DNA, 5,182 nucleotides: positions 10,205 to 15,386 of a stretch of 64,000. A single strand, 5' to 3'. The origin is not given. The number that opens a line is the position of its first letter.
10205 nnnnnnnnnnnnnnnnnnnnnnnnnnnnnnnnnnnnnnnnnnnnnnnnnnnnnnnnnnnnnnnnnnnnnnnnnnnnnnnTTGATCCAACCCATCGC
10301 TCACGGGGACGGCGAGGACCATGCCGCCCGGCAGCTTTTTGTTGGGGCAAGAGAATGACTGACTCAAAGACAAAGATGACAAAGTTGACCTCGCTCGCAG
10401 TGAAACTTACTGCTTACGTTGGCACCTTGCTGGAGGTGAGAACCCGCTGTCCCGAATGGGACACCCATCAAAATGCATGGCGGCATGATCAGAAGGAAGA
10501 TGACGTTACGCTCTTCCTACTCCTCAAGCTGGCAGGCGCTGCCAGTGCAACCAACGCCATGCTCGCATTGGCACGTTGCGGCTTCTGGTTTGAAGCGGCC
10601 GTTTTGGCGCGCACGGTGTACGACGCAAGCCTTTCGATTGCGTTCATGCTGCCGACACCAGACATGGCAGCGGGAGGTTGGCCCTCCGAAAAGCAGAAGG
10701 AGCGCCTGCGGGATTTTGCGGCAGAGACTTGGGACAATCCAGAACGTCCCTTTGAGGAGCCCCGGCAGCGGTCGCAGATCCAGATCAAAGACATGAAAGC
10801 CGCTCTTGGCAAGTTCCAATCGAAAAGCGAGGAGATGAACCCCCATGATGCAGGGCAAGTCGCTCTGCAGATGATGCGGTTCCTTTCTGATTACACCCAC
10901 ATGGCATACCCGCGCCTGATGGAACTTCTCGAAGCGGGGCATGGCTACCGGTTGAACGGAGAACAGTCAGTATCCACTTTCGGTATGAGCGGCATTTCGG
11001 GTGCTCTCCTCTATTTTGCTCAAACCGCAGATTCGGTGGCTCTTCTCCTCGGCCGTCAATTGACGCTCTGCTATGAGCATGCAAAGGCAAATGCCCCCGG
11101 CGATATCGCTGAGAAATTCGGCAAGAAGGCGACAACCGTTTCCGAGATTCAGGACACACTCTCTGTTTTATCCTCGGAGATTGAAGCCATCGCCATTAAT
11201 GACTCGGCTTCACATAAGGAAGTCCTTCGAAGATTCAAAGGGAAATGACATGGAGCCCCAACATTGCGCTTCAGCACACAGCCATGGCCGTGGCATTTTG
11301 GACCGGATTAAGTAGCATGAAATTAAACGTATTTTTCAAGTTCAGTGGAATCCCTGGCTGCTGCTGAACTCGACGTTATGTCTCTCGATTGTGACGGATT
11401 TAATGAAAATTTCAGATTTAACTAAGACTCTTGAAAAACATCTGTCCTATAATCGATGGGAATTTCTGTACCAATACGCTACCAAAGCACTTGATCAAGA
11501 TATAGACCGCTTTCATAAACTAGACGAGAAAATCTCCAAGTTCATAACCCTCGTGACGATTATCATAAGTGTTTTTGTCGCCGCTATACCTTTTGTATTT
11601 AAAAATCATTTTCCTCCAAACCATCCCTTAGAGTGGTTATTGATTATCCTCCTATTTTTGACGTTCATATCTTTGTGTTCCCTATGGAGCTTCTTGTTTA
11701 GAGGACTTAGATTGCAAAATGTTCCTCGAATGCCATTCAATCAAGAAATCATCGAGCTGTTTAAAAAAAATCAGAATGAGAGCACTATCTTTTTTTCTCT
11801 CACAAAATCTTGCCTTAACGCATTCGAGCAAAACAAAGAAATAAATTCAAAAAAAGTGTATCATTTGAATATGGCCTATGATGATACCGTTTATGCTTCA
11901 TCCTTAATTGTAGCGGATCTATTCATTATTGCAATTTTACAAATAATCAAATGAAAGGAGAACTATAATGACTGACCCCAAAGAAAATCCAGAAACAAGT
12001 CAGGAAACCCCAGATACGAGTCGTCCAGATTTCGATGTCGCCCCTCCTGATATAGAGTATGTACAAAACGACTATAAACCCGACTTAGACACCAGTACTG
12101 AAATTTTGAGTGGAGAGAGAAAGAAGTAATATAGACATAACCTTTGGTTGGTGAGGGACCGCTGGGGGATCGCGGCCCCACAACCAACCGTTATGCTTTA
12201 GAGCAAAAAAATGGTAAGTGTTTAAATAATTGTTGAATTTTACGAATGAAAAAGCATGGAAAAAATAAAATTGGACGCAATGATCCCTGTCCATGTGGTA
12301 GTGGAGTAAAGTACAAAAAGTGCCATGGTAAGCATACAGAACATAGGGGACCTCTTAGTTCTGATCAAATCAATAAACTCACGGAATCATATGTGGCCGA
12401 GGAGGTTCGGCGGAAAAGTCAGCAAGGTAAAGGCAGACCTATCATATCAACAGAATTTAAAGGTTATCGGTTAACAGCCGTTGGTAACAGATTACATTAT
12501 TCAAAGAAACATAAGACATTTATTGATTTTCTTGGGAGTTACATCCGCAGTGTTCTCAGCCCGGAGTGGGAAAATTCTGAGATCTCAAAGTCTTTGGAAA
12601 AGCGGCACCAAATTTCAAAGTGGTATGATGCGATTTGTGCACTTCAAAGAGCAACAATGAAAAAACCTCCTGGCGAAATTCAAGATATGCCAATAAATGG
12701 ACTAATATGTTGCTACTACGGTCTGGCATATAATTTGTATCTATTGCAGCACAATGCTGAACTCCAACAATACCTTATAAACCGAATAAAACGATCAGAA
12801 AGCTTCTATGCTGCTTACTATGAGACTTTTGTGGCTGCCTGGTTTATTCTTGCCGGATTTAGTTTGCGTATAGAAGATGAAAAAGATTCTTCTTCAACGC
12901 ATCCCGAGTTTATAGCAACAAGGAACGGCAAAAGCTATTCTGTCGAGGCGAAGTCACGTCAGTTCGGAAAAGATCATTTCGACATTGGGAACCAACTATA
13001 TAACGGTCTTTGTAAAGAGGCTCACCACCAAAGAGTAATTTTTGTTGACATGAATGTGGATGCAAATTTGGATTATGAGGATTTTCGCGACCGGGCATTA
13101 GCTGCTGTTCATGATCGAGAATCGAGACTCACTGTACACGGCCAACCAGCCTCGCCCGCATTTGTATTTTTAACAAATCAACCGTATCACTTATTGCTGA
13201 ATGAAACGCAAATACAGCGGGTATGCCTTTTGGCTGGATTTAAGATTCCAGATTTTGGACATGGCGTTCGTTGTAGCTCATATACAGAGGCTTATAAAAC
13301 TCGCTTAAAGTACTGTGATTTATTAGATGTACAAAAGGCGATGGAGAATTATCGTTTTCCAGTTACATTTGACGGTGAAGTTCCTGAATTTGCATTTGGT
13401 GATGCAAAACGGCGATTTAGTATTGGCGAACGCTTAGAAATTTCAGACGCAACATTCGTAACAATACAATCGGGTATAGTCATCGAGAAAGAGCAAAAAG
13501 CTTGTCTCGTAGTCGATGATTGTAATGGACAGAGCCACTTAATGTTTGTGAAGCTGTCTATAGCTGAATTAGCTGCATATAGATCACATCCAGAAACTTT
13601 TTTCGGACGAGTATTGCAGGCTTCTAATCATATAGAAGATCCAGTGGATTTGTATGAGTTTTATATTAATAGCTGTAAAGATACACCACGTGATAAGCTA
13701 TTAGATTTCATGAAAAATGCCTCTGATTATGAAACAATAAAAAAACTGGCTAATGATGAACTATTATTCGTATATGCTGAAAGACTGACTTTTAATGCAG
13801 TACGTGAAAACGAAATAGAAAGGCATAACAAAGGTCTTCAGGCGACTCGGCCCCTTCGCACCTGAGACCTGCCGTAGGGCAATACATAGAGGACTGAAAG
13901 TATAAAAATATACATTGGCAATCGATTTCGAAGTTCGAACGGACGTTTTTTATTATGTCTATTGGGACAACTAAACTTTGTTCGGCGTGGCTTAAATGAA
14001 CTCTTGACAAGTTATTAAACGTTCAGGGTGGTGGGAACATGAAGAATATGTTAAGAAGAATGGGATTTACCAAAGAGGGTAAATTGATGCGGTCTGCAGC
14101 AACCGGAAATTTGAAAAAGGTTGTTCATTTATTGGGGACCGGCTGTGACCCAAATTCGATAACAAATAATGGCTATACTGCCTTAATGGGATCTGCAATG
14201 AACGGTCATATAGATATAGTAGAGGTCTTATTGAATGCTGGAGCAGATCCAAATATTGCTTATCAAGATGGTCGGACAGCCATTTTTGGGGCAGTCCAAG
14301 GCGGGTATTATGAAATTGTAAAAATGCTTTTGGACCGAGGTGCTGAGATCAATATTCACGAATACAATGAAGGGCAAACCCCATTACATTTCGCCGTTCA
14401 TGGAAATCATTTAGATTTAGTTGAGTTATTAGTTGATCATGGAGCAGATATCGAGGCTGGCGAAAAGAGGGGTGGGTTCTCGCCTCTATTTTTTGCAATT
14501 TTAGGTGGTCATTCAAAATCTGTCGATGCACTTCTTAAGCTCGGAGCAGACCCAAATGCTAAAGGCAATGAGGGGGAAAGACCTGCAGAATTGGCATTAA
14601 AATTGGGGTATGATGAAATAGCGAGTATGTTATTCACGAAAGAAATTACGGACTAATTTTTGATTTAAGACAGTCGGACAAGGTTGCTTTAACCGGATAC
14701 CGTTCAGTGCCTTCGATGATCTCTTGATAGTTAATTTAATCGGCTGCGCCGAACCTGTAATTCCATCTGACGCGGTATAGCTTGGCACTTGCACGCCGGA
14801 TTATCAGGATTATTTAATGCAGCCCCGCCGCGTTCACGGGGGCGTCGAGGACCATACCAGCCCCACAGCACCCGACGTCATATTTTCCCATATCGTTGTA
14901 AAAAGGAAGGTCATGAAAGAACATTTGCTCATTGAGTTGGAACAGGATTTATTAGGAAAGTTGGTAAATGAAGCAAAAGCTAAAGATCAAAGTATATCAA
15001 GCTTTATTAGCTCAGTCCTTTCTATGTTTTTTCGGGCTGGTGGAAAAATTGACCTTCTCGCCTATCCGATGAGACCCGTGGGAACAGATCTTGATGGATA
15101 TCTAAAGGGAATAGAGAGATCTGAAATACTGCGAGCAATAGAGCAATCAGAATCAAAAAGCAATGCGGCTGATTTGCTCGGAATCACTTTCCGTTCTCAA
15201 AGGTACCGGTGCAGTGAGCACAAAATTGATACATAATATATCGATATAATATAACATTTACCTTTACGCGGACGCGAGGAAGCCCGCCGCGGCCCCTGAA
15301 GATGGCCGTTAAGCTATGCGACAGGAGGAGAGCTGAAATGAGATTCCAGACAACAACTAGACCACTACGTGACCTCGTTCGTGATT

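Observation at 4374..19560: Integron cassette array (~16 attC) inside a phage, between terL and portal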

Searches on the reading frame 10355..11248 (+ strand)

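Call 10: search_protein_families(library=pfam, proteins=[window:10355-11248:+], max_evalue=0.01)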
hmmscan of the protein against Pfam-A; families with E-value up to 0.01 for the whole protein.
window:10355-11248:+ (297 aa): 1 family
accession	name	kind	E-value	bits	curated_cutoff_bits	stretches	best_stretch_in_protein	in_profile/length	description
PF18928.5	DUF5677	-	0.0019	18.8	27.1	1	59-162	8-116/166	Family of unknown function (DUF5677)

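Call 58: search_protein_families(library=padloc, proteins=[window:10355-11248:+], max_evalue=0.01)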
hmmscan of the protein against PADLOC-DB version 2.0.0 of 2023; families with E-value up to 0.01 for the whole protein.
window:10355-11248:+ (297 aa): 2 families
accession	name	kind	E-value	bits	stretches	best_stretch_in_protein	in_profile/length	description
PDLC02001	SAVED2--SAVED_TM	-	6.6e-05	20.3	1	14-117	174-276/353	-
PDLC00707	Effector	-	0.00018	18.8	1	14-121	185-292/370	2TM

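Call 59: search_protein_families(library=ncbifam, proteins=[window:10355-11248:+], max_evalue=0.01)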
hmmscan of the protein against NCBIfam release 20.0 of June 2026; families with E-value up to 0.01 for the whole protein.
window:10355-11248:+ (297 aa): 0 families

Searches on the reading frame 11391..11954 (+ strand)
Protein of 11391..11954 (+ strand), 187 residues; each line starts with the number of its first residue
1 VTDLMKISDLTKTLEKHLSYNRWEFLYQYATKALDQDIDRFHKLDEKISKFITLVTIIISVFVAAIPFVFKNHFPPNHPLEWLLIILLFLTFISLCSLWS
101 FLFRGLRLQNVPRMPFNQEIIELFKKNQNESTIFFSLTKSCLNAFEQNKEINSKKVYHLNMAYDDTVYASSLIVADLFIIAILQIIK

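Call 11: search_protein_families(library=pfam, proteins=[window:11391-11954:+], max_evalue=0.01)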
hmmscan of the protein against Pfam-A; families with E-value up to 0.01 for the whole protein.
window:11391-11954:+ (187 aa): 2 families
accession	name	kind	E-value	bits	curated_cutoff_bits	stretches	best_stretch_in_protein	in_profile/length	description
PF24838.2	8xMP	-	0.00035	20.8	30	1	26-108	3-75/136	Octameric membrane protein family (8xMP)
PF07695.17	7TMR-DISM_7TM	-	0.0088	16.4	29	1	40-105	87-148/205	7TM diverse intracellular signalling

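Call 95: search_protein_families(library=padloc, proteins=[window:11391-11954:+], max_evalue=0.001)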
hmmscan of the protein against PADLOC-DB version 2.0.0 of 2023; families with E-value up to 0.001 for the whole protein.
window:11391-11954:+ (187 aa): 0 families

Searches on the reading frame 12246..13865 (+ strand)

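Call 11: search_protein_families(library=pfam, proteins=[window:12246-13865:+], max_evalue=0.01)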
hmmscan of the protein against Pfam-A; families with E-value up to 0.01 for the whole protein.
window:12246-13865:+ (539 aa): 1 family
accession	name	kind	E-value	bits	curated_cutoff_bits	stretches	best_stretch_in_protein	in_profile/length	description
PF02810.21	SEC-C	-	2.2e-10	40.6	20.4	1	11-29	1-19/19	SEC-C motif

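Call 58: search_protein_families(library=padloc, proteins=[window:12246-13865:+], max_evalue=0.01)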
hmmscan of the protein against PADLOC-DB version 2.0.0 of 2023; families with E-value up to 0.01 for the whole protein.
window:12246-13865:+ (539 aa): 6 families
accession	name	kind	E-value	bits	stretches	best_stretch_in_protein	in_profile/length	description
PDLC00872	E2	-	1.3e-06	26.1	1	6-43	165-202/216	E2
PDLC00833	E1-E2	-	1.9e-06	25.5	1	5-42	168-205/222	E1-E2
PDLC00865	E2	-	7.3e-06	23.5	1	6-47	167-209/219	E2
PDLC04917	PDC-S12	-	1e-05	23.5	1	6-27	195-216/218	-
PDLC00871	E2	-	4.7e-05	21.2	1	7-35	169-196/241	E2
PDLC00870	E2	-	0.0017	16.4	1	13-31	175-193/223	E2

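Call 59: search_protein_families(library=ncbifam, proteins=[window:12246-13865:+], max_evalue=0.01)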
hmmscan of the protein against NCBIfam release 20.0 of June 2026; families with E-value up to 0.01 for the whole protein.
window:12246-13865:+ (539 aa): 8 families
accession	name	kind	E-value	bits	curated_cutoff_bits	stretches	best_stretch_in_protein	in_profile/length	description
NF004088.0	PRK05590.1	equivalog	6.3e-08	33.1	140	1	6-29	142-165/166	hypothetical protein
NF002449.0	PRK01617.1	equivalog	1.5e-05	25.4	141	1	6-29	131-154/154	hypothetical protein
NF001213.0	PRK00183.1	equivalog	2.6e-05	24.3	158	1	8-29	133-154/157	hypothetical protein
NF007704.0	PRK10396.1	equivalog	2.8e-05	24.2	149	1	6-26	198-218/221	hypothetical protein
TIGR04102.1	SWIM_PBPRA1643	hypoth_equivalog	4.8e-05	23.7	68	1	8-27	88-107/108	PBPRA1643 family SWIM/SEC-C metal-binding motif protein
NF002592.0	PRK02250.1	equivalog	6.2e-05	23.2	158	1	7-28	146-167/167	hypothetical protein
NF008970.0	PRK12318.1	equivalog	0.00036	19.9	267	1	9-34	1-26/291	methionyl aminopeptidase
NF003262.0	PRK04233.1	equivalog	0.0029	17.7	204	1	11-58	6-50/129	hypothetical protein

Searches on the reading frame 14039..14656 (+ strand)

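Call 11: search_protein_families(library=pfam, proteins=[window:14039-14656:+], max_evalue=0.01)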
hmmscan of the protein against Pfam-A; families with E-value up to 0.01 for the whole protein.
window:14039-14656:+ (205 aa): 7 families
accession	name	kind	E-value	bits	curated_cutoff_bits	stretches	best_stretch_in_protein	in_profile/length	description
PF12796.13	Ank_2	-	1.6e-37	128.4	27.3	2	16-106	1-88/90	Ankyrin repeats (3 copies)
PF00023.36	Ank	-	2.4e-37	125.3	21.1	4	112-140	2-30/33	Ankyrin repeat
PF13637.12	Ank_4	-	2.7e-32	110.5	22.7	4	86-132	5-50/50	Ankyrin repeats (many copies)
PF13606.12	Ank_3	-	1e-27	93.2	22.3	3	111-139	1-29/30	Ankyrin repeat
PF13857.12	Ank_5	-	6.9e-27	93.7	27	3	108-145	12-49/56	Ankyrin repeats (many copies)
PF24521.3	Ank_KRIT1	-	2.7e-08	34.1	80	1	13-115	19-121/149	KRIT1 ankyrin-repeats domain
PF23745.1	ANK_LRRK2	-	0.00032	21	27.5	0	46-100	65-115/130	LRRK2 ANK repeat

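Call 95: search_protein_families(library=padloc, proteins=[window:14039-14656:+], max_evalue=0.001)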
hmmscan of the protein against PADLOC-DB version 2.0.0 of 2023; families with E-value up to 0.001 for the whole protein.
window:14039-14656:+ (205 aa): 3 families
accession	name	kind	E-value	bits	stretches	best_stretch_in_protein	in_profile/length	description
PDLC04783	PDC-M72A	-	7.7e-32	109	1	14-189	199-372/392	-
PDLC02908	Ankyrin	-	7.1e-18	62.2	1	45-150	736-840/880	-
PDLC02203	MzaA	-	2.3e-06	24.1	0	17-71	16-70/683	-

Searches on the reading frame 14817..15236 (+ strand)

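Call 11: search_protein_families(library=pfam, proteins=[window:14817-15236:+], max_evalue=0.01)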
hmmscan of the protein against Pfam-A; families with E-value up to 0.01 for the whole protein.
window:14817-15236:+ (139 aa): 1 family
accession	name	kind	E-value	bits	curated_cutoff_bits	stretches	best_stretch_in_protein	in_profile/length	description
PF02954.25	HTH_8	-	6.6e-05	23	22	1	99-131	5-38/42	Bacterial regulatory protein, Fis family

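Call 95: search_protein_families(library=padloc, proteins=[window:14817-15236:+], max_evalue=0.001)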
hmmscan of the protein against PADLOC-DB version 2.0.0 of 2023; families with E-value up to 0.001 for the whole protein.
window:14817-15236:+ (139 aa): 0 families
